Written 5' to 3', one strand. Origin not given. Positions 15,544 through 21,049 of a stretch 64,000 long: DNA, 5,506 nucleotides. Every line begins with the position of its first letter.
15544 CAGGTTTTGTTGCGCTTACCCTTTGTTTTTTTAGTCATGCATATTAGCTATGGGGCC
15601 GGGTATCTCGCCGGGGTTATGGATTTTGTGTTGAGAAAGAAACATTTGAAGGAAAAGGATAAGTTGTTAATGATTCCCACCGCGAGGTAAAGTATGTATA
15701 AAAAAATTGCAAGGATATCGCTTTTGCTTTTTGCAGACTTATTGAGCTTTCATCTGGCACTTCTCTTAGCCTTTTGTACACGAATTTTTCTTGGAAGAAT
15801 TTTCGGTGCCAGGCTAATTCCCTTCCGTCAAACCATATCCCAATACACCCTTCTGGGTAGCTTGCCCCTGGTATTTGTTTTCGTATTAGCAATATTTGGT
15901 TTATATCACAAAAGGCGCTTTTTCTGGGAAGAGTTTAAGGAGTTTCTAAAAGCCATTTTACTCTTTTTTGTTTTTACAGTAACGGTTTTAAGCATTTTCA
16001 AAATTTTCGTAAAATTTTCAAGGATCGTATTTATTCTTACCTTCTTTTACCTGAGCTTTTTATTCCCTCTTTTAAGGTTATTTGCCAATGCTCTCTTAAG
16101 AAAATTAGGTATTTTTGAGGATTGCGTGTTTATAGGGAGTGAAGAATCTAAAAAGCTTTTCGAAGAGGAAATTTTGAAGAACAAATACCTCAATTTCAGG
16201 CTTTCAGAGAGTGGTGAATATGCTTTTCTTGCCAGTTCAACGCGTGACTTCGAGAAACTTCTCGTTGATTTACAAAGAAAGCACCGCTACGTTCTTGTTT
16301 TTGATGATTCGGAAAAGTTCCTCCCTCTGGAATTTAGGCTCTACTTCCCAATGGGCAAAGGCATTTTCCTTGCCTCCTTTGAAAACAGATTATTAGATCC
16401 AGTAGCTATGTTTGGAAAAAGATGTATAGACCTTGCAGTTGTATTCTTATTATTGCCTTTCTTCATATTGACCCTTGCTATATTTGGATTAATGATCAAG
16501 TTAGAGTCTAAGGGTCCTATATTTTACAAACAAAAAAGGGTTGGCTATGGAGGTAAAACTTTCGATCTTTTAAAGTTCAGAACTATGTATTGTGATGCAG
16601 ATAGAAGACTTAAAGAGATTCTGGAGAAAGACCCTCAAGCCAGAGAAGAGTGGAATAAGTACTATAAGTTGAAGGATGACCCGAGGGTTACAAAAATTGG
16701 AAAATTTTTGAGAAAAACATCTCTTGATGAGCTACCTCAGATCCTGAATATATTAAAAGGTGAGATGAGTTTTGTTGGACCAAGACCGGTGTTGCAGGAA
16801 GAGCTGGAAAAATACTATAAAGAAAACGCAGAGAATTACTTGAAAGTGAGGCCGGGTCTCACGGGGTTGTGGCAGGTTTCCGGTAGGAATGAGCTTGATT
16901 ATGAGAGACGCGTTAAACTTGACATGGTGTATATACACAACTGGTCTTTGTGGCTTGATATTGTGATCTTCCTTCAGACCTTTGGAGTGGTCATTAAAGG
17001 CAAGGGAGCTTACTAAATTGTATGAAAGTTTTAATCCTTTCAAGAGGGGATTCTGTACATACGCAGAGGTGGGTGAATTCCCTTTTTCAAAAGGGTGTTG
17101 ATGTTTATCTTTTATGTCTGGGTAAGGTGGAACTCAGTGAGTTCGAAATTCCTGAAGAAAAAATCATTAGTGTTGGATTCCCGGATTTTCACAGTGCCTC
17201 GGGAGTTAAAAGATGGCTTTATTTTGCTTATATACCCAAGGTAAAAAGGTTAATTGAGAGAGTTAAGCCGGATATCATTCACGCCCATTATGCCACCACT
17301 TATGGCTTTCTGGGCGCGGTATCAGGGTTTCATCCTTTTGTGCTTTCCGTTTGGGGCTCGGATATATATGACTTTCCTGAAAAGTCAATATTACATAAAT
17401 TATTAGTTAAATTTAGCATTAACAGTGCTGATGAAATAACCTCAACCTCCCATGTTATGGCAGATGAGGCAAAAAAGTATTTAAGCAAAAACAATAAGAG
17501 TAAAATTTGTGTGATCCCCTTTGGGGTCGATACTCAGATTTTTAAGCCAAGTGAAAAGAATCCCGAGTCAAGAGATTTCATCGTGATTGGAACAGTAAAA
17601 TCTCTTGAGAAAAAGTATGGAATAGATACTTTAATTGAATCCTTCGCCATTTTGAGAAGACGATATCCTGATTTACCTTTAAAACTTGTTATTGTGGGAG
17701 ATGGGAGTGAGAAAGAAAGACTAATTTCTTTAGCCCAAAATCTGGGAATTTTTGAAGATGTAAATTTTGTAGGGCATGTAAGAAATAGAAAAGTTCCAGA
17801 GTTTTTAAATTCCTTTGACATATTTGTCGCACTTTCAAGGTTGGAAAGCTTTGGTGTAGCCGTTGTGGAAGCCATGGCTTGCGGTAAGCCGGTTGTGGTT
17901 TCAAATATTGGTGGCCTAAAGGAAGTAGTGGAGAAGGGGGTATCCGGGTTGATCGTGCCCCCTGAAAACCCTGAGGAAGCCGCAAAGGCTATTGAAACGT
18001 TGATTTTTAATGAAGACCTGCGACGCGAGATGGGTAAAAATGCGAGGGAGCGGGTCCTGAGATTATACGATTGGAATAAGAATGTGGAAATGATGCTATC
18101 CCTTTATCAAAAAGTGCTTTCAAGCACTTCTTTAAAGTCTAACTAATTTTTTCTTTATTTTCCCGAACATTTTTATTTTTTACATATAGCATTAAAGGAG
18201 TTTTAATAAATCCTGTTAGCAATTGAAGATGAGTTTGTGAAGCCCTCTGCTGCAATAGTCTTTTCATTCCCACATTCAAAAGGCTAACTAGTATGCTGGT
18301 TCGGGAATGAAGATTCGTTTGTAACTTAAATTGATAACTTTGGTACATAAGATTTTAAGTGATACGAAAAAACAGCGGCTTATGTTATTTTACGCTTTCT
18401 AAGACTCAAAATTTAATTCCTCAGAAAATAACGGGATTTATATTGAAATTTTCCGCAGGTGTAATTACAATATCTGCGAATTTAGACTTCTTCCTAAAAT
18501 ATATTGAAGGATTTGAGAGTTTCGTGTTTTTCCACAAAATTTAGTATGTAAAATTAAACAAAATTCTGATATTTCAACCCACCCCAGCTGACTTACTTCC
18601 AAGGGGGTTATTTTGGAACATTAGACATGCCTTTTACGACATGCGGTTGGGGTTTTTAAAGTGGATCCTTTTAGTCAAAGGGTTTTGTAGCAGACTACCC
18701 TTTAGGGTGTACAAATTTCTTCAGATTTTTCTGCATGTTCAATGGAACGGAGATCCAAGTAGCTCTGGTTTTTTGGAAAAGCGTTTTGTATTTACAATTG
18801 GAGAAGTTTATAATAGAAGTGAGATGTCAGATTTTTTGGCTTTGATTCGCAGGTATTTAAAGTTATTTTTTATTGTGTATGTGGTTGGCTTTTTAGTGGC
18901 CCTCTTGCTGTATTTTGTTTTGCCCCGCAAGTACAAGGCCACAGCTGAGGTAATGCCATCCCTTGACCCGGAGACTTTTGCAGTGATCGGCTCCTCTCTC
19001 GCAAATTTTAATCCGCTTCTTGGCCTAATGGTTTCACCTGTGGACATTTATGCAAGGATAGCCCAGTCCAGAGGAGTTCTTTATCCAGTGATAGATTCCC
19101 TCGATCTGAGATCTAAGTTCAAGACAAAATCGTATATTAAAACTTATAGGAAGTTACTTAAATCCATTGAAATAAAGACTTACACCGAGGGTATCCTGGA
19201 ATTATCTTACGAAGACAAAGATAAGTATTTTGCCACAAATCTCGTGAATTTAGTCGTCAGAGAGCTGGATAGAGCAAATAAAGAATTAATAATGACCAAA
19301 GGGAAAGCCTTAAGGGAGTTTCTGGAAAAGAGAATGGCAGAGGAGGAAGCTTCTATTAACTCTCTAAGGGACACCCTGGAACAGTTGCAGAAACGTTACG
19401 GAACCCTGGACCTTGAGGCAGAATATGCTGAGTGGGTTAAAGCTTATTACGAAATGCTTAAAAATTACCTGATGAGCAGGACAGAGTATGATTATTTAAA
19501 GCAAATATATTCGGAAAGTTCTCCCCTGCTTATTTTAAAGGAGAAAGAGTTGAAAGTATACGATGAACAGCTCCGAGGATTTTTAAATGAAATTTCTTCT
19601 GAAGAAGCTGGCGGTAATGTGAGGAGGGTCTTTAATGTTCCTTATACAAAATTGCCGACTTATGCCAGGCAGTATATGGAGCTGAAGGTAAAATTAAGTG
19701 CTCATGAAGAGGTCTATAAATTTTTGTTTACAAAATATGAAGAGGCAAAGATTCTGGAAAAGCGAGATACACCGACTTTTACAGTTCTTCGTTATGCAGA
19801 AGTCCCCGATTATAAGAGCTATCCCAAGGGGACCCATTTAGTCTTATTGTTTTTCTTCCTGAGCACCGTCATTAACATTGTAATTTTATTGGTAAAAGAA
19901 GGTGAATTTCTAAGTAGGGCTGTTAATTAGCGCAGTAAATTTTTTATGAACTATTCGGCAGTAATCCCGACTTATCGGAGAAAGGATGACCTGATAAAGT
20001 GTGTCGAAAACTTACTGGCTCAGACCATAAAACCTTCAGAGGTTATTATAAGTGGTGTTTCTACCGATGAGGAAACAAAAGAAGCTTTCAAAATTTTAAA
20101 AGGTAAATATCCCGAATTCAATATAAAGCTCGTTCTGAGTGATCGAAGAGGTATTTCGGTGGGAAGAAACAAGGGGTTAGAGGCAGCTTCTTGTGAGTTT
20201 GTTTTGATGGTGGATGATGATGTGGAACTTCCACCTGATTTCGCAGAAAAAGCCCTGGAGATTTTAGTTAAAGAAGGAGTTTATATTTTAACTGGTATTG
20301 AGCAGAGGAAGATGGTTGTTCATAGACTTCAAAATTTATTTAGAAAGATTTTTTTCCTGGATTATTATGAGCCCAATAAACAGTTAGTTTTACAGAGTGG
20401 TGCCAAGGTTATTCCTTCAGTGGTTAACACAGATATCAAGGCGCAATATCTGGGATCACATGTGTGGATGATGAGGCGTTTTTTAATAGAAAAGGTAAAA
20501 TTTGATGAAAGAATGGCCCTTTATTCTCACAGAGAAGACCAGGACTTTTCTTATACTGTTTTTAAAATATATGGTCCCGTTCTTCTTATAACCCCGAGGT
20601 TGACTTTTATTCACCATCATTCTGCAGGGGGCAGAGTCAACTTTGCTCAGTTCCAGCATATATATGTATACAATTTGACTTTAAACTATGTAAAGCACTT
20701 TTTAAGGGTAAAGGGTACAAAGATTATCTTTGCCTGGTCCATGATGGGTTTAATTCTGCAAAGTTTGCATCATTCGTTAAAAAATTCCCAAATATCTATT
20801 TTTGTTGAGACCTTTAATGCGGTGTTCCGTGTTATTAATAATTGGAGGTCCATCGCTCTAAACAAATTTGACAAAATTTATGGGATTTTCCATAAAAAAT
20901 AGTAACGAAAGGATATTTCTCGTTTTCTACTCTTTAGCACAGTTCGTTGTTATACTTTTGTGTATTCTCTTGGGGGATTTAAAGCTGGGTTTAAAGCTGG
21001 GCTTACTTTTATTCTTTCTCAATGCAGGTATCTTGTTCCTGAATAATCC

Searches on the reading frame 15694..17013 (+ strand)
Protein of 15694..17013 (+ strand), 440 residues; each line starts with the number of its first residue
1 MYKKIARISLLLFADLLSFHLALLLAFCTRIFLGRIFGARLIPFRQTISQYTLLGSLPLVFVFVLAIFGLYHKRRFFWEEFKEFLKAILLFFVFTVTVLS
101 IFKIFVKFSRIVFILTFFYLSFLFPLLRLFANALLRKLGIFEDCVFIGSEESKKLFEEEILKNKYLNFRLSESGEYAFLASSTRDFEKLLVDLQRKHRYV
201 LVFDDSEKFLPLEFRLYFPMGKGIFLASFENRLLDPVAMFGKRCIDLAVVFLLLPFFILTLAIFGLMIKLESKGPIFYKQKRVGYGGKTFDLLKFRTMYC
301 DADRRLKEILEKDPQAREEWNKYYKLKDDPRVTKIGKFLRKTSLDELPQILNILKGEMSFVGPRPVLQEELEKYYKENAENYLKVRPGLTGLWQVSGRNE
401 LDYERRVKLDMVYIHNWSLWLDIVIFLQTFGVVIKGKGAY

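Call 46: search_protein_families(library=pfam, proteins=[window:15694-17013:+], max_evalue=0.00001)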
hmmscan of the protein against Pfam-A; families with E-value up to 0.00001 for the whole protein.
window:15694-17013:+ (440 aa): 1 family
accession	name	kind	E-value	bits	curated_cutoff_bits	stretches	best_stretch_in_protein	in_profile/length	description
PF02397.22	Bac_transf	-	2.7e-67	226.2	27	1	242-435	1-179/179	Bacterial sugar transferase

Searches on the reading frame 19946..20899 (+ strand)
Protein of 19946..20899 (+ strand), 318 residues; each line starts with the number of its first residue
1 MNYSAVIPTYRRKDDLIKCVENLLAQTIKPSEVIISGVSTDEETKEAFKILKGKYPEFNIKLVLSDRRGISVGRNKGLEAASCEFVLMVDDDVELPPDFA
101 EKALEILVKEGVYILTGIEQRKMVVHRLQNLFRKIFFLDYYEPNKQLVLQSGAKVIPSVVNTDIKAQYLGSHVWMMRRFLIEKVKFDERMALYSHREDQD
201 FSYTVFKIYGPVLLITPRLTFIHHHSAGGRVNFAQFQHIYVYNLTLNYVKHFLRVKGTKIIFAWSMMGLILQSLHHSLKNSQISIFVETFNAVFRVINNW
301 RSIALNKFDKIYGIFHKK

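Call 46: search_protein_families(library=pfam, proteins=[window:19946-20899:+], max_evalue=0.00001)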
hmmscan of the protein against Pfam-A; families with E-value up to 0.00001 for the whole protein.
window:19946-20899:+ (318 aa): 2 families
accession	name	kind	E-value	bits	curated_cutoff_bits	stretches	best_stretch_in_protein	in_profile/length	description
PF00535.33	Glycos_transf_2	-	1.1e-18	68.2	23.3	1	4-127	1-124/168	Glycosyl transferase family 2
PF13641.12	Glyco_tranf_2_3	-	1.9e-11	44.9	27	1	3-120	3-124/230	Glycosyltransferase like family 2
